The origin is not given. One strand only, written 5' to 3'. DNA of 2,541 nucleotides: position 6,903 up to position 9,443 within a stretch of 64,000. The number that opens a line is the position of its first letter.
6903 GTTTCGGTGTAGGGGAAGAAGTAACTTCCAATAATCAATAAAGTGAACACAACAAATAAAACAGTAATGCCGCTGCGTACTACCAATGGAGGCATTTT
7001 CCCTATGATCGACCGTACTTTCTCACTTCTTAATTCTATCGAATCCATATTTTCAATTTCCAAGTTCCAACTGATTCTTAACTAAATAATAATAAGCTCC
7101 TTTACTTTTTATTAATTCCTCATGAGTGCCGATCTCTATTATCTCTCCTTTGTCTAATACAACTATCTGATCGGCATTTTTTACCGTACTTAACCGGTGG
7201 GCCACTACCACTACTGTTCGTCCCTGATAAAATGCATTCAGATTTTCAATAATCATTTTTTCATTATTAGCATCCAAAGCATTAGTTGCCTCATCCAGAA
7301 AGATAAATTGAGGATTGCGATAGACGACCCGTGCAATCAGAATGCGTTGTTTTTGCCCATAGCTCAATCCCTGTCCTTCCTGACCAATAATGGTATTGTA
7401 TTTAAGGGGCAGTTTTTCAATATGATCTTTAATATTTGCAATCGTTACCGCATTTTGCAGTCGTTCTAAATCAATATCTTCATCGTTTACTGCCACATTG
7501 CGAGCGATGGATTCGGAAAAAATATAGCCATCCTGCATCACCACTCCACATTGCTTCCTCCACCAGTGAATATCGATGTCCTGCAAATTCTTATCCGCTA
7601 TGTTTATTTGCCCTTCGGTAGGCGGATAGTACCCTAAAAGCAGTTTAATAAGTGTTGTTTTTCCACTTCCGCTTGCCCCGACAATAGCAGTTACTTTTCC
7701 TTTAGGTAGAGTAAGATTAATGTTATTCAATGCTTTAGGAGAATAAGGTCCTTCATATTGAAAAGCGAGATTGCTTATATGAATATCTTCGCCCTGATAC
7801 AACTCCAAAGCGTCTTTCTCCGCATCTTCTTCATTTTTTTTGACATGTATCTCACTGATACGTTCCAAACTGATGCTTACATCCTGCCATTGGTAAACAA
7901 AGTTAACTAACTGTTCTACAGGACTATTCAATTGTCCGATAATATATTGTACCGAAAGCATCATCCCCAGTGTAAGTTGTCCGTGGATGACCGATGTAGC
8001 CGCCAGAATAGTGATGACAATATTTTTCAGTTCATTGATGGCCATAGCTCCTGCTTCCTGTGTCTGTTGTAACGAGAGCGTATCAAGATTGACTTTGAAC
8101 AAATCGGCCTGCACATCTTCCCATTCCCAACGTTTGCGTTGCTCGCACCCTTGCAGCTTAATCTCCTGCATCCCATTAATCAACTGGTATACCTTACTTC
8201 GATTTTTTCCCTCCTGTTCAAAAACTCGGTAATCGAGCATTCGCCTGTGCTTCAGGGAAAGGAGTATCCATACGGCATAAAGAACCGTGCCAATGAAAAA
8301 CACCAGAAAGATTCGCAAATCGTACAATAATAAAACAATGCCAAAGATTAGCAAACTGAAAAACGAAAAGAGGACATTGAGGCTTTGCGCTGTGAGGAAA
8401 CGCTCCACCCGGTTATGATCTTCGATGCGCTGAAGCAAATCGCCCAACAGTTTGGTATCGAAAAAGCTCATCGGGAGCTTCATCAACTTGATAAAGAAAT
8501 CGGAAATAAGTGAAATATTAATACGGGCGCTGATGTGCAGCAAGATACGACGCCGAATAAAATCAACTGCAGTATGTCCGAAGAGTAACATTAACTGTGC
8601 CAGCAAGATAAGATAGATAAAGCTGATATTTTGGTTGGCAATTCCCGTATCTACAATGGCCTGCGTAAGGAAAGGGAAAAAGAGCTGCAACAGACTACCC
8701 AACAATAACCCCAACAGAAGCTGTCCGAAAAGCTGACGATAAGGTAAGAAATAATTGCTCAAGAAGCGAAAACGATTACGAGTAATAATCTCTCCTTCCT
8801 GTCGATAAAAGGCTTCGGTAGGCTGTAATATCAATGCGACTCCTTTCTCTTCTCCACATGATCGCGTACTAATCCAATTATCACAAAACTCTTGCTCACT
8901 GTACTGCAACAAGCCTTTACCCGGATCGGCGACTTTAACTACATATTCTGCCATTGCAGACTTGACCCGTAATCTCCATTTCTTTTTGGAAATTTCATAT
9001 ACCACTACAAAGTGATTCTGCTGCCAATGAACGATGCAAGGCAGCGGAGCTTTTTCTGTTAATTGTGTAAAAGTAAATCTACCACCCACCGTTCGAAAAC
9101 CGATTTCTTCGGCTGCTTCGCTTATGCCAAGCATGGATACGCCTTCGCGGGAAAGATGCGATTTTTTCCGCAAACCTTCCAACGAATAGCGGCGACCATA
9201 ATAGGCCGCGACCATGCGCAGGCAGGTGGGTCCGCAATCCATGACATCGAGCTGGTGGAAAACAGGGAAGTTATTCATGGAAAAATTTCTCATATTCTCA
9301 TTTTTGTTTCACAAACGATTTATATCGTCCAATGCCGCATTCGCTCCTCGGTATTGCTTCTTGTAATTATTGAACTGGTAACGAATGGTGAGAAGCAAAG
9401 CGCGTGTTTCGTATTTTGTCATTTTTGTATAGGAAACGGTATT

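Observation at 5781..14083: Compact radical-SAM/SPASM RiPP operon with GG-leader precursor, C39-ABC exporter, mini-HlyD, embedded OM barrel and LytTR regulator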

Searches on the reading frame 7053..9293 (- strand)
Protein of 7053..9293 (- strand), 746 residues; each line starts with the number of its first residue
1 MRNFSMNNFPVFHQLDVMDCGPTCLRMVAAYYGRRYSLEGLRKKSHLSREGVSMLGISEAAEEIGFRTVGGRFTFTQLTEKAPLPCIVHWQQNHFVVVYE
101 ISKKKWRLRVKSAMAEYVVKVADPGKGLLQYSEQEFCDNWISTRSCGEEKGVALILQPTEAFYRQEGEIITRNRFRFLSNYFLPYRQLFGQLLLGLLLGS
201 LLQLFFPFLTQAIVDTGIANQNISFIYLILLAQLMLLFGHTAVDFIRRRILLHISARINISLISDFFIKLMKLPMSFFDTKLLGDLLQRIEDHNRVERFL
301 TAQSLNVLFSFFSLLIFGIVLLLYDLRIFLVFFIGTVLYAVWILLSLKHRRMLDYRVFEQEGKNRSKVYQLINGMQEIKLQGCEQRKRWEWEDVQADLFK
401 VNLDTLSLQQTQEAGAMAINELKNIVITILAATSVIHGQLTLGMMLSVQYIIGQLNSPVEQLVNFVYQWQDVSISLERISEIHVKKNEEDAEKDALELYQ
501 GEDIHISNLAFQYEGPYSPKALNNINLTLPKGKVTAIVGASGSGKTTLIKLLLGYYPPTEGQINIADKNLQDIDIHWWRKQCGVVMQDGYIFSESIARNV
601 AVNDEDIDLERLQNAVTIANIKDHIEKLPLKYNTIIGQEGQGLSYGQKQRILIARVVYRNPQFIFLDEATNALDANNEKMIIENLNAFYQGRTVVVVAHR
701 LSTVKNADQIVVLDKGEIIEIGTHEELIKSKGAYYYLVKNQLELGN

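Call 3: search_protein_families(library=pfam, proteins=[window:7053-9293:-], max_evalue=0.01)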
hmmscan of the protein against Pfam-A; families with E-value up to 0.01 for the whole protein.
window:7053-9293:- (746 aa): 12 families
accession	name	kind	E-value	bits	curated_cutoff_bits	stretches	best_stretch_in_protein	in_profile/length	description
PF00005.33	ABC_tran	-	9.1e-34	117.4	25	1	522-671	1-137/137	ABC transporter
PF03412.21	Peptidase_C39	-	1.5e-29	102.9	22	1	9-140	2-121/133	Peptidase C39 family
PF00664.28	ABC_membrane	-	8.3e-29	101.5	28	1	193-459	5-274/274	ABC transporter transmembrane region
PF02463.25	SMC_N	-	5.3e-07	29.7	40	1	531-713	23-211/220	RecF/RecN/SMC N terminal domain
PF20720.3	nSTAND3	-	7.2e-05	23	27.2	1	522-591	7-75/155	Novel STAND NTPase 3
PF13304.12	AAA_21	-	0.0015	19.1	27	0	534-552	1-19/304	AAA domain, putative AbiEii toxin, Type IV TA system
PF13401.12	AAA_22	-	0.0019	18.9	27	1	533-673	6-96/130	AAA domain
PF13555.12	AAA_29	-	0.0022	18.2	27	1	531-549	22-39/61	P-loop containing region of AAA domain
PF13481.12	AAA_25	-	0.0022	18.1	27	0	524-550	25-51/195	AAA domain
PF03193.22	RsgA_GTPase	-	0.003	17.8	30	0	520-555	95-129/174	RsgA GTPase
PF13476.12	AAA_23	-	0.0062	17.6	27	1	524-552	12-39/201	AAA domain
PF13173.12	AAA_14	-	0.0088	16.5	27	0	532-572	2-39/129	AAA domain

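Call 4: search_protein_families(library=ncbifam, proteins=[window:7053-9293:-], max_evalue=0.01)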
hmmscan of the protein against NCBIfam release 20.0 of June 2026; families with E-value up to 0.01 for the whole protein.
window:7053-9293:- (746 aa): 191 families (the best 25 are shown)
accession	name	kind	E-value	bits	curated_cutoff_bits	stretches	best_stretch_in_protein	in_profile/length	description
TIGR03796.1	NHLM_micro_ABC1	equivalog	7.6e-133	444.2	853.3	1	10-739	3-710/710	NHLP family bacteriocin export ABC transporter peptidase/permease/ATPase subunit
TIGR01846.1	type_I_sec_HlyB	subfamily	2.9e-122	409.2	725.55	1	23-742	3-693/694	type I secretion system permease/ATPase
TIGR01193.1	bacteriocin_ABC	subfamily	1.8e-115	387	523.85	1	14-739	1-707/708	peptide cleavage/export ABC transporter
TIGR03797.1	NHLM_micro_ABC2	equivalog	9.8e-111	371.3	709.4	1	186-742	135-686/686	NHLP bacteriocin export ABC transporter permease/ATPase subunit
TIGR03375.1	type_I_sec_LssB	subfamily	1.5e-99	334.2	693.1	1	23-730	5-691/696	type I secretion system permease/ATPase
TIGR02203.1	MsbA_lipidA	equivalog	1.5e-95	320.9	602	1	175-741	2-569/572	lipid A export permease/ATP-binding protein MsbA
NF045513.1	HepA_fam_ABC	equivalog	1.7e-88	297.6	725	1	227-737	95-605/610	heterocyst formation ABC transporter subunit HepA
NF008381.0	PRK11176.1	equivalog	1.8e-87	294.1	867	1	166-742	4-580/582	lipid A ABC transporter ATP-binding protein/permease MsbA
TIGR02204.1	MsbA_rel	hypoth_equivalog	7.4e-87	292.3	780.4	1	174-741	5-575/576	ABC transporter, permease/ATP-binding protein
NF052233.1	CphA_assoc_ABC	equivalog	1.6e-80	271.4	880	1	178-743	175-745/766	cyanophycin metabolism-associated ABC transporter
TIGR00958.1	3a01208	subfamily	4e-78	263.4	874.6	1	178-738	152-711/711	antigen peptide transporter 2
NF045998.1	cleave_ABC_plasm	equivalog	4e-75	253.4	500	1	14-709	2-670/673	Mbov_0121 family peptidase domain-containing ABC transporter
NF010178.0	PRK13657.1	equivalog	5e-73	246.5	733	1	192-741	24-570/588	glucan ABC transporter ATP-binding protein/ permease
TIGR01842.1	type_I_sec_PrtD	subfamily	2.2e-72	244.3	510.15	1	200-729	19-542/544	type I secretion system permease/ATPase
NF008055.0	PRK10789.1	equivalog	1.9e-67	228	845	1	175-740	4-570/590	SmdA family multidrug ABC transporter permease/ATP-binding protein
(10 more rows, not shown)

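Call 29: find_encoding_contigs(protein=window:7053-9293:-, flank=8000, max_places=3)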
Protein window:7053-9293:- (746 aa): 2 contigs read that carry it; 1 place shown.
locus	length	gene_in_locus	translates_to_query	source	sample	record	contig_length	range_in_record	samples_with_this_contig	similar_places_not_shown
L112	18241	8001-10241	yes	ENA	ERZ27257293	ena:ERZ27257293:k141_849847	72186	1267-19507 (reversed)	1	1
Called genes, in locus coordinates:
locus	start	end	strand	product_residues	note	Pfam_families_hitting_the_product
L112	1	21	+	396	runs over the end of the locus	PF00691:OmpA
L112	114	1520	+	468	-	PF13727:CoA_binding_3, PF02397:Bac_transf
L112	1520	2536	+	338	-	PF13480:Acetyltransf_6 (weak)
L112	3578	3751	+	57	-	-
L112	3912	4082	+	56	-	-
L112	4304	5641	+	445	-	PF04055:Radical_SAM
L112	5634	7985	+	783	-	PF13620:CarboxypepD_reg, PF13715:CarbopepD_reg_2, PF00593:TonB_dep_Rec_b-barrel (weak), PF14905:OMP_b-brl_3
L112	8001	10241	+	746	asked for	PF03412:Peptidase_C39, PF00664:ABC_membrane, PF00005:ABC_tran, PF02463:SMC_N (faint)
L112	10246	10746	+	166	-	-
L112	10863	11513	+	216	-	-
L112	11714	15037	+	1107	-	PF11028:TMEM260_N, PF28497:DUF8416, PF28495:TMEM260_2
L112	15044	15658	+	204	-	PF01522:Polysacc_deac_1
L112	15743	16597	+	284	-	-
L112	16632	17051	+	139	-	PF01923:Cob_adeno_trans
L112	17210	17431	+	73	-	PF11387:DUF2795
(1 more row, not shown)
